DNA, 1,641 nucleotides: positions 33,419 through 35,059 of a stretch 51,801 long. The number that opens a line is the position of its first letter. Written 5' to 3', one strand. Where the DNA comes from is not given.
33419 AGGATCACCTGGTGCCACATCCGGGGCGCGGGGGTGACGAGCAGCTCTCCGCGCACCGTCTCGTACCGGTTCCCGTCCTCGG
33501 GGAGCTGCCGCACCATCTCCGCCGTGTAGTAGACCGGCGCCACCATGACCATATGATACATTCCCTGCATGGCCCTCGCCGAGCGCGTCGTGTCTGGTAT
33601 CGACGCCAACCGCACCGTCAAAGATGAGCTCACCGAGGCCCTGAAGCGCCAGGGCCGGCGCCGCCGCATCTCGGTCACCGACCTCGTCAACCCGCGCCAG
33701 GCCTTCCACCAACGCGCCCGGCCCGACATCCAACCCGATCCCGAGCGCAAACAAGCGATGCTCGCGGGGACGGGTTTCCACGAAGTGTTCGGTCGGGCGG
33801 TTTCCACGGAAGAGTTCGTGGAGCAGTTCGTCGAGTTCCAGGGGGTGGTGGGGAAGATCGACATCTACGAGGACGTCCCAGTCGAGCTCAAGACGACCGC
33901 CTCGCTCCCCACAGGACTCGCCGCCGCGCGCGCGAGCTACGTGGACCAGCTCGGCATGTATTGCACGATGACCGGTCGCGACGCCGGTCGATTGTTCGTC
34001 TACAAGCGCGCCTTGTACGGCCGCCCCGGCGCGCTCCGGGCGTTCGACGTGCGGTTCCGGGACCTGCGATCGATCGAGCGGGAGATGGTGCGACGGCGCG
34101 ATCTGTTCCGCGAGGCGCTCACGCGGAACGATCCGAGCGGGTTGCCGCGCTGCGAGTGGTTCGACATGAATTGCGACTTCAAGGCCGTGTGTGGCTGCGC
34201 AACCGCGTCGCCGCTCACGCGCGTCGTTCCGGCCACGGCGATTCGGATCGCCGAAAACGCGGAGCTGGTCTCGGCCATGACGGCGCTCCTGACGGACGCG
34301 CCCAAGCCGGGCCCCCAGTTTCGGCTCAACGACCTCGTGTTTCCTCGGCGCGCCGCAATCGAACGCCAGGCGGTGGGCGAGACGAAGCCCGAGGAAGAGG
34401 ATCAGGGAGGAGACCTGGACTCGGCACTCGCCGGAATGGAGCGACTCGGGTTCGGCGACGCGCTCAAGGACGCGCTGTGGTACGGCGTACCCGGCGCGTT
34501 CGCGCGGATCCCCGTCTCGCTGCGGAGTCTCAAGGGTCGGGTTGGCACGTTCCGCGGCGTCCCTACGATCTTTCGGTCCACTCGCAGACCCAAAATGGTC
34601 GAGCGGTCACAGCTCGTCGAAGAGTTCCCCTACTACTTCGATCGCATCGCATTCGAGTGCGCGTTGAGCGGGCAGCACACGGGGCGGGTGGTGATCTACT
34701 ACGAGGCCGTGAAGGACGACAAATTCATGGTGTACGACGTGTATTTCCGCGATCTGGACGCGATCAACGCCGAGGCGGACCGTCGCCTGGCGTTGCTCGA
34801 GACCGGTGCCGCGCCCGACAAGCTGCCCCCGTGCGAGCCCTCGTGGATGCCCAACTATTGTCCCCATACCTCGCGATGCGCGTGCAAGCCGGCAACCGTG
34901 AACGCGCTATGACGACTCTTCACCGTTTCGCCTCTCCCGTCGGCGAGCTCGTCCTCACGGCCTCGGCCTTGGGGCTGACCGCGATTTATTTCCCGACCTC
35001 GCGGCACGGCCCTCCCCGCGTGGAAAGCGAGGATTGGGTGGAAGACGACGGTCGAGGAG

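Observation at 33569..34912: One polypeptide made of two Cas4/RecB-like PD-(D/E)xK modules, one intact and one catalytically dead, each capped by a CxnCx5CxC cluster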

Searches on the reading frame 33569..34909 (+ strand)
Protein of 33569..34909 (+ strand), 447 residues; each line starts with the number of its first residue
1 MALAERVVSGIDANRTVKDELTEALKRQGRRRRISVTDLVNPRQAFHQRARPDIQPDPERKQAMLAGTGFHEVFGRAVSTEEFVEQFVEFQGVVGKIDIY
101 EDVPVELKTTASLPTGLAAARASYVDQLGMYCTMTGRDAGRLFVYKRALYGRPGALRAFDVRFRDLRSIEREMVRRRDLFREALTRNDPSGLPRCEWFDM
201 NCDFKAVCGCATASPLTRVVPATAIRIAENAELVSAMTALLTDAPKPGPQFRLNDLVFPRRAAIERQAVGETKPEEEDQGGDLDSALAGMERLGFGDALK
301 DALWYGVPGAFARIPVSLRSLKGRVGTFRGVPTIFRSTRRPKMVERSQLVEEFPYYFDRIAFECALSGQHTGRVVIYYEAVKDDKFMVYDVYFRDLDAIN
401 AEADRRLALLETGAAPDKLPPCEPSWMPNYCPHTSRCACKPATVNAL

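Call 3: search_protein_families(library=pfam, proteins=[window:33569-34909:+], max_evalue=10)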
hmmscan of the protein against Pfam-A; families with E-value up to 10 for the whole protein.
window:33569-34909:+ (447 aa): 1 family
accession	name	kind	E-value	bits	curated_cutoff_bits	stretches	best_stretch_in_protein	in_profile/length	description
PF12705.13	PDDEXK_1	-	0.002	18.5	22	1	45-208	76-246/247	PD-(D/E)XK nuclease superfamily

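Call 4: search_protein_families(library=ncbifam, proteins=[window:33569-34909:+], max_evalue=10)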
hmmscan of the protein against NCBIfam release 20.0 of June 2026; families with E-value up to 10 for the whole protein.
window:33569-34909:+ (447 aa): 0 families

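Call 6: find_homologous_proteins(query=window:33569-34909:+, max_evalue=0.001)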
Query window:33569-34909:+ (447 aa): 286 proteins with E <= 0.001 among 8000 candidates; the best 120 are listed.
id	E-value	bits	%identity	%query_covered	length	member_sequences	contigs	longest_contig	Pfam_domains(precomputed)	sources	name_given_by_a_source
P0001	2.0e-295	998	97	100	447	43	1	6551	-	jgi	-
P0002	4.6e-295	996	98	100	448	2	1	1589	-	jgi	-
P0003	4.0e-281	950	93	99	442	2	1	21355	-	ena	-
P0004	1.7e-278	942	93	99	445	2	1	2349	-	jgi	-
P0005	2.9e-278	941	94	99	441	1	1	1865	-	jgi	-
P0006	5.7e-278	940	93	99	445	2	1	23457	-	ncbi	-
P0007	1.2e-276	936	92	99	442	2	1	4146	-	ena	-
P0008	1.3e-276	936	92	99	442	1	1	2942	-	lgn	-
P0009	2.4e-276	935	93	99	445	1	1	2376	-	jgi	jgi:hypothetical protein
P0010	1.1e-275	932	93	99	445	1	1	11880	-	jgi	jgi:hypothetical protein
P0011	2.6e-275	931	92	99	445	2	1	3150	-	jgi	jgi:hypothetical protein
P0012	5.5e-275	930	92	99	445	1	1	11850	-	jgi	jgi:hypothetical protein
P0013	6.1e-275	930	92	99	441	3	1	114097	-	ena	-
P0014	2.6e-274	928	91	99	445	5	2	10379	-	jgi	jgi:hypothetical protein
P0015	5.6e-274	927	91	99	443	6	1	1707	-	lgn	-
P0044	2.8e-222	756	77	98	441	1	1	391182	-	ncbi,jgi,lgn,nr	ncbi:MAG TPA: hypothetical protein VN848_12100 [Gemmatimonadales bacterium]|nr:hypothetical protein 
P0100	1.8e-153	530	53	98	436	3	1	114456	-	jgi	-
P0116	3.6e-150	519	55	99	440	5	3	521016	-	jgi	-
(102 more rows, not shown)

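Call 7: search_solved_structures(query=window:33569-34909:+, max_evalue=10, show_alignments=2)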
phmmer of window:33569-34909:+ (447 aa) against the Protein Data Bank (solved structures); distinct sequences matched with E-value up to 10: 2.
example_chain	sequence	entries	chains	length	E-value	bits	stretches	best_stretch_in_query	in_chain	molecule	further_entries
8e4c_C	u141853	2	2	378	0.77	11.9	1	71-104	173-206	B-cell antigen receptor complex-associated protein alpha chain,Yellow fluorescent protein | B-cell antigen receptor complex-associated protein alpha chain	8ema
1tc5_A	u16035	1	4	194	1.5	10.9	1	315-393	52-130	Probable eukaryotic D-amino acid tRNA deacylase, LMAJ005534AAA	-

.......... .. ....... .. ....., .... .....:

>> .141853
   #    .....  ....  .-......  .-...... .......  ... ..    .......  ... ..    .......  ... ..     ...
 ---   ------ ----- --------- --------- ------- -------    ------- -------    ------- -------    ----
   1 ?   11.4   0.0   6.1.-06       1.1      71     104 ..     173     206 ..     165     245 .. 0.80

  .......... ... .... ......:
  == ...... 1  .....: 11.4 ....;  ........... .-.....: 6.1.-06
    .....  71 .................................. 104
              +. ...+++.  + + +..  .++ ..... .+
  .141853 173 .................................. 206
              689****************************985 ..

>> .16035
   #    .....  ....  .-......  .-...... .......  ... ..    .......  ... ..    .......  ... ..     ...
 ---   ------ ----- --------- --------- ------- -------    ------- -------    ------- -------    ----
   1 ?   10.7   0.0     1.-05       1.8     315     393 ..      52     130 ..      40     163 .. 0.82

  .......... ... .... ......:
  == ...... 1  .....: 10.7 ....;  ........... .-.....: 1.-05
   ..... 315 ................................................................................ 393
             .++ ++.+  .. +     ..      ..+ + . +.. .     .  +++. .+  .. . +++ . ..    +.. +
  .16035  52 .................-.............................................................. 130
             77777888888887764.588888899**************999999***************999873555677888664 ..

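Call 12: find_encoding_contigs(protein=P0044, flank=8000, max_places=2)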
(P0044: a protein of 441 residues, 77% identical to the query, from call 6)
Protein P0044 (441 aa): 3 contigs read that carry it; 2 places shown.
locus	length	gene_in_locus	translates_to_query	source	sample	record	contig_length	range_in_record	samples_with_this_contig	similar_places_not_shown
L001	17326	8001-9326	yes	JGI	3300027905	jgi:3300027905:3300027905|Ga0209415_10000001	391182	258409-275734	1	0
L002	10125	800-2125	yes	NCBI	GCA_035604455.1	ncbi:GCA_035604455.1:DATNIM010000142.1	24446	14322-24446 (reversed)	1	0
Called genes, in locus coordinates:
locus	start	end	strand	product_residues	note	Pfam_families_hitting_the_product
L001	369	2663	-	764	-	PF08447:PAS_3, PF00989:PAS, PF13188:PAS_8, PF13426:PAS_9, PF00989:PAS, PF08447:PAS_3, PF08448:PAS_4, PF13426:PAS_9, +9 more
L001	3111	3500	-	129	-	-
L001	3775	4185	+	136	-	PF07366:SnoaL, PF12680:SnoaL_2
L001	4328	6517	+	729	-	PF00989:PAS, PF08448:PAS_4, PF13426:PAS_9, PF00512:HisKA (weak), PF02518:HATPase_c, PF00072:Response_reg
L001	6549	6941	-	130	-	-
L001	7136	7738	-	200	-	PF13505:OMP_b-brl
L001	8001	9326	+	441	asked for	-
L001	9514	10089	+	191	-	-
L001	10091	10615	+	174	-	PF12867:DinB_2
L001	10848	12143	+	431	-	-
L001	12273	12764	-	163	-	PF01980:TrmO_N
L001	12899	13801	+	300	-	PF02678:Pirin, PF05726:Pirin_C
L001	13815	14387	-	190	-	PF01327:Pep_deformylase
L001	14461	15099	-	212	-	PF01596:Methyltransf_3, PF13578:Methyltransf_24, PF13649:Methyltransf_25 (weak)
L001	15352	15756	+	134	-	PF13442:Cytochrome_CBB3 (weak), PF00034:Cytochrom_C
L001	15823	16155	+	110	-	-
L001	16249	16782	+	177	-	-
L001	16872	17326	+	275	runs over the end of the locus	-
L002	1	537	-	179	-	PF13505:OMP_b-brl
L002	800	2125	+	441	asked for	-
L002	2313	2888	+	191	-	-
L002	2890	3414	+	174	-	PF12867:DinB_2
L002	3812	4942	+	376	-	-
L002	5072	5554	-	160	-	PF01980:TrmO_N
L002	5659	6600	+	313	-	PF02678:Pirin, PF05726:Pirin_C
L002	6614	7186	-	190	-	PF01327:Pep_deformylase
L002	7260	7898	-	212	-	PF01596:Methyltransf_3, PF13578:Methyltransf_24, PF13649:Methyltransf_25 (weak)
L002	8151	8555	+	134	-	PF13442:Cytochrome_CBB3 (weak), PF00034:Cytochrom_C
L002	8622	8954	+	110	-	-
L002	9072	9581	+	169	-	-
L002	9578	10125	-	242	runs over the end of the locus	PF03167:UDG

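Call 13: find_encoding_contigs(protein=P0116, flank=8000, max_places=2)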
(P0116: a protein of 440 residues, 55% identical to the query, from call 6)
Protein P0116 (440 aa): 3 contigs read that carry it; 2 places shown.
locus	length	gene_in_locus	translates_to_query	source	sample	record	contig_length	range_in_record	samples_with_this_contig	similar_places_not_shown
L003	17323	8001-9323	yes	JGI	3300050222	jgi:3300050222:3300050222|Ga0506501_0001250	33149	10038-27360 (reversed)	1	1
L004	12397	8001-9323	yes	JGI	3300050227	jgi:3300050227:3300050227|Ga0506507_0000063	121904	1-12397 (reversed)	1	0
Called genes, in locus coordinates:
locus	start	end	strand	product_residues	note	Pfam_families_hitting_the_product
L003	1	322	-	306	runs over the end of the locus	PF00248:Aldo_ket_red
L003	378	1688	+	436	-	PF25371:DUF7884 (weak), PF02353:CMAS, PF13489:Methyltransf_23, PF08241:Methyltransf_11, PF08242:Methyltransf_12, PF13649:Methyltransf_25, PF13847:Methyltransf_31 (weak)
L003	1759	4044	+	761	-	PF00270:DEAD, PF04851:ResIII, PF00271:Helicase_C, PF22982:WHD_HRQ1, PF09369:MZB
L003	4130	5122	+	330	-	PF13482:RNase_H_2, PF12688:TPR_5 (weak)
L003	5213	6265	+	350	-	PF02661:Fic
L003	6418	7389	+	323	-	PF01545:Cation_efflux, PF16916:ZT_dimer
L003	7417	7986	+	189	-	PF13505:OMP_b-brl (faint)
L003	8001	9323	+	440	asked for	-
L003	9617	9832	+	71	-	-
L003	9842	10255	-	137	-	PF01850:PIN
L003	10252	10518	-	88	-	PF01402:RHH_1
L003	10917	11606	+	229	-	PF01909:NTP_transf_2, PF18765:Polbeta (faint)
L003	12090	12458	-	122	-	PF02627:CMD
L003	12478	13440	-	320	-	PF03401:TctC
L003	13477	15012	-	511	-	PF01970:TctA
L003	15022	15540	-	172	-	PF07331:TctB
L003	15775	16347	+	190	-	PF13505:OMP_b-brl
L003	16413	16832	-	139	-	PF01850:PIN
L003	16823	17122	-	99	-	PF22513:FitA-like_RHH (weak)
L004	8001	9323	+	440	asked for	-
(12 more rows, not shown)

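Call 14: find_encoding_contigs(protein=P0100, flank=8000, max_places=2)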
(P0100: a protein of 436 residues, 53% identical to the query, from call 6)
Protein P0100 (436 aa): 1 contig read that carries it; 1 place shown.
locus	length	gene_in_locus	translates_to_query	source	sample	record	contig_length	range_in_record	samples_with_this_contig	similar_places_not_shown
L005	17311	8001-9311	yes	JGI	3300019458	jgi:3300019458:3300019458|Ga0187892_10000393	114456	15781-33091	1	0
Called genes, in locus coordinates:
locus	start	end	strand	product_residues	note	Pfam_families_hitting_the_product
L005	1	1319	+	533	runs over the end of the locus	PF00496:SBP_bac_5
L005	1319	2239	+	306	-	PF03069:FmdA_AmdA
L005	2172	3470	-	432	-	PF04851:ResIII (faint), PF00270:DEAD, PF00271:Helicase_C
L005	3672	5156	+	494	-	PF00672:HAMP, PF00512:HisKA, PF02518:HATPase_c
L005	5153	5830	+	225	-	PF00072:Response_reg, PF00486:Trans_reg_C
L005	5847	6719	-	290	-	PF01551:Peptidase_M23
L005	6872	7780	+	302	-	PF08450:SGL, PF01436:NHL (faint)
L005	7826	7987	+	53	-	-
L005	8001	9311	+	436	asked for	-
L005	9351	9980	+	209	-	PF13338:AbiEi_4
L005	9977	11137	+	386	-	PF07995:GSDH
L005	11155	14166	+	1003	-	PF00211:Guanylate_cyc, PF17874:TPR_MalT (faint), PF13401:AAA_22 (weak), PF20703:nSTAND1 (weak), PF25872:HTH_77, PF13424:TPR_12, PF13374:TPR_10 (weak), PF13424:TPR_12, +5 more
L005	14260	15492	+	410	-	-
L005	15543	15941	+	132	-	PF18917:LiaI-LiaF-like_TM1 (weak), PF22570:LiaF-TM (weak)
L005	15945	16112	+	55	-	PF18917:LiaI-LiaF-like_TM1, PF22570:LiaF-TM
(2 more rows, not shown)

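Call 17: search_protein_families(library=padloc, proteins=[window:33569-34909:+], max_evalue=10)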
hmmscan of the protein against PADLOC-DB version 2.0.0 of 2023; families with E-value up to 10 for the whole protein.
window:33569-34909:+ (447 aa): 2 families
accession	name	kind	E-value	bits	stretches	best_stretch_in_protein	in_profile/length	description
PDLC00060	DruK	-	0.0014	16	1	93-219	143-271/347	PD-(D/E)XK nuclease superfamily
PDLC01447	Cas4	-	0.023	13.1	1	57-146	30-106/161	"CAS-I,CAS-II,CAS-III,CAS-IV,CAS-V,CAS-VI; acquisition_associated"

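Call 18: search_protein_families(library=phrogs, proteins=[window:33569-34909:+], max_evalue=10)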
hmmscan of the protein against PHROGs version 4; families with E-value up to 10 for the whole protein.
window:33569-34909:+ (447 aa): 4 families
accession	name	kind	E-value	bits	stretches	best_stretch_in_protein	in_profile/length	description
phrog_1706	-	DNA, RNA and nucleotide metabolism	7.5e-13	49.6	1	27-208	43-242/293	CRISPR/Cas system associated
phrog_10230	-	unknown function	0.053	13.7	1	67-170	126-227/279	-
phrog_15085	-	unknown function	0.15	13.4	0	373-413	31-72/103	-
phrog_18424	-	unknown function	0.23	12.9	1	92-149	20-76/122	-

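Call 20: predict_structure(alignment_id=A1)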
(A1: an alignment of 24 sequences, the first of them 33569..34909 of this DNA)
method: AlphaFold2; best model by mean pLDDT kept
length: 447 residues; sequences in the alignment: 24
mean_pLDDT: 78.5   pTM: 0.55
mean pLDDT of the five models: 78.5, 76.4, 75.4, 74.9, 73.9
residues with pLDDT >= 90: 124; 70-90: 208; 50-70: 79; < 50: 36
segments of 3 or more residues with pLDDT < 50: 29-31, 66-68, 244-247, 272-281, 289-295, 442-447
pLDDT, mean of each block of 10 residues (from residue 1): 82 87 65 82 88 70 55 58 70 83 85 76 92 95 78 79 96 95 91 84 80 88 92 81 56 86 76 43 51 50 67 84 85 84 86 89 95 87 80 95 94 87 69 70 40
secondary structure, 60 per line:
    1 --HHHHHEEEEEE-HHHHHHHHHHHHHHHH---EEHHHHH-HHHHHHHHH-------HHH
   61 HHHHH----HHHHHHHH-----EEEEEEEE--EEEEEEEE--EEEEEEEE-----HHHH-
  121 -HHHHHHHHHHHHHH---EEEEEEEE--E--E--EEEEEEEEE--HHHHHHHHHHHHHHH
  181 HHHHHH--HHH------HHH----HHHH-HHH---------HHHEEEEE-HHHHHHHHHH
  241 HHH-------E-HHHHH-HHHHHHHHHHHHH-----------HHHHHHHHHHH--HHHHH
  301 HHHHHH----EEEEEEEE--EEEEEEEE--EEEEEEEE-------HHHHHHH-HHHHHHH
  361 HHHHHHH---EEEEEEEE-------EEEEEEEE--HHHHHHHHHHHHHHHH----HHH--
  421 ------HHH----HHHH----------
elements in order: H3-7 E8-13 H15-30 H36-40 H42-50 H58-65 H70-77 E83-90 E93-100 E103-110 H116-119 H122-135 E139-146 E155-163 H166-186 H205-208 E225-229 H231-243 H253-257 H259-271 H283-293 H296-306 E311-318 E321-328 E331-338 H346-352 H354-367 E371-378 E386-393 H396-411 H434-437

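Call 23: fold_search(model_id=the predicted structure, library=pdb)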
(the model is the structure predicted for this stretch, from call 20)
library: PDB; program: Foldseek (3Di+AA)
matches with E <= 10: 490; with E <= 0.001: 5
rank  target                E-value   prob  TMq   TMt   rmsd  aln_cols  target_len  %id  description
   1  4ic1_A                8.3e-05  1.00  0.29  0.55   6.6       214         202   21  Crystal structure of SSO0001 (released 2013-01-16)
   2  4ic1_B                1.1e-04  1.00  0.28  0.54   7.3       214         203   19  Crystal structure of SSO0001 (released 2013-01-16)
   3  4ic1_D                2.1e-04  1.00  0.29  0.55   7.3       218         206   18  Crystal structure of SSO0001 (released 2013-01-16)
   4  4ic1_G                3.2e-04  1.00  0.28  0.55   7.1       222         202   18  Crystal structure of SSO0001 (released 2013-01-16)
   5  8xa9_B                4.7e-04  1.00  0.23  0.43   7.3       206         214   16  Human MGME1 in complex with 5'-overhang DNA (released 2024-03-20)
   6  8d3l_J                2.3e-03  1.00  0.26  0.47   6.0       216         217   15  Type I-C Cas4-Cas1-Cas2 complex bound to a PAM/PAM prespacer (released 2022-11-02)
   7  8xa9_A                3.0e-03  1.00  0.22  0.39   7.8       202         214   15  Human MGME1 in complex with 5'-overhang DNA (released 2024-03-20)
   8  9kqh_A                3.3e-03  1.00  0.23  0.15   6.0       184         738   11  Crystal structure of Finegoldia magna DinG in complex with ssDNA and ADPNP (released 2025-12-03)
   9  3slp_A                3.9e-03  1.00  0.26  0.46   7.0       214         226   14  Crystal Structure of Lambda Exonuclease in Complex with a 12 BP Symmetric DNA Duplex (released 2011-07-20)
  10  6m9k_B                4.1e-03  1.00  0.27  0.47   5.7       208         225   13  Crystal structure of lambda exonuclease in complex with the Red beta C-terminal domain (released 2019-01-02)
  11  3sm4_A                5.7e-03  1.00  0.25  0.43   5.8       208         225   13  Crystal Structure of the K131A Mutant of Lambda Exonuclease in Complex with a 5'-Phosphorylated 14-mer/12-mer Duplex a (released 2011-07-20)
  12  3syy                  7.1e-03  0.99  0.21  0.43   9.3       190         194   14  Crystal Structure of an alkaline exonuclease (LHK-Exo) from Laribacter hongkongensis (released 2012-02-15)
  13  3sm4_B                7.9e-03  1.00  0.26  0.46   8.2       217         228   13  Crystal Structure of the K131A Mutant of Lambda Exonuclease in Complex with a 5'-Phosphorylated 14-mer/12-mer Duplex a (released 2011-07-20)
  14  1avq_A                1.2e-02  0.99  0.26  0.45   5.9       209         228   14  TOROIDAL STRUCTURE OF LAMBDA EXONUCLEASE DETERMINED AT 2.4 ANGSTROMS (released 1998-03-18)
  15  3sm4_C                1.3e-02  0.98  0.24  0.42   9.5       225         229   14  Crystal Structure of the K131A Mutant of Lambda Exonuclease in Complex with a 5'-Phosphorylated 14-mer/12-mer Duplex a (released 2011-07-20)
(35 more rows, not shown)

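Call 24: search_protein_representatives(alignment_id=A1)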
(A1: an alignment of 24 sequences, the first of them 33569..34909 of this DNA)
Query: 24 sequences, 440 profile positions. Proteins with E-value up to 0.001 (for the whole library): 706; up to 1e-10: 357; up to 1e-30: 137. The best 150 are listed.
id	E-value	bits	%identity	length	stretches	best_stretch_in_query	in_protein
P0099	1.4e-200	683.6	-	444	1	3-438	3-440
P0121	1.6e-152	525.3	-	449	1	7-437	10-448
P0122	1.0e-146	506.2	-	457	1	6-438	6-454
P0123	8.6e-142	489.9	-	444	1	7-438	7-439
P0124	2.9e-141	488.2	-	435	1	4-438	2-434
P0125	4.1e-132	458.0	-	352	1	94-439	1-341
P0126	3.2e-128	445.2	-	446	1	8-438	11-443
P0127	4.0e-117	408.6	-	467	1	14-438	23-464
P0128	3.5e-113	395.6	-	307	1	2-290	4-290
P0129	3.1e-112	392.5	-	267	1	174-438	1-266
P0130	1.2e-108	380.7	-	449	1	9-438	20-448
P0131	2.3e-108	379.8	-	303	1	45-347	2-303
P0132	1.7e-102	360.4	-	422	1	9-437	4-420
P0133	2.0e-100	353.6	-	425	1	6-435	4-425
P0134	1.2e-96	341.1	-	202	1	3-203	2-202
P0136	1.7e-92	327.4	-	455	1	21-438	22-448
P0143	1.7e-71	258.2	-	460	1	24-438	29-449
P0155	3.8e-66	240.6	-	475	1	11-431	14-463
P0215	1.1e-42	163.3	-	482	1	15-435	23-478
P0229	5.3e-37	144.6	-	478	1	36-437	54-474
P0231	3.4e-36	141.9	-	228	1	30-211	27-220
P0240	9.8e-35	137.1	-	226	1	30-211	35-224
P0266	2.7e-29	119.1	-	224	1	30-218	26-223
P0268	6.5e-29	117.9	-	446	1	37-438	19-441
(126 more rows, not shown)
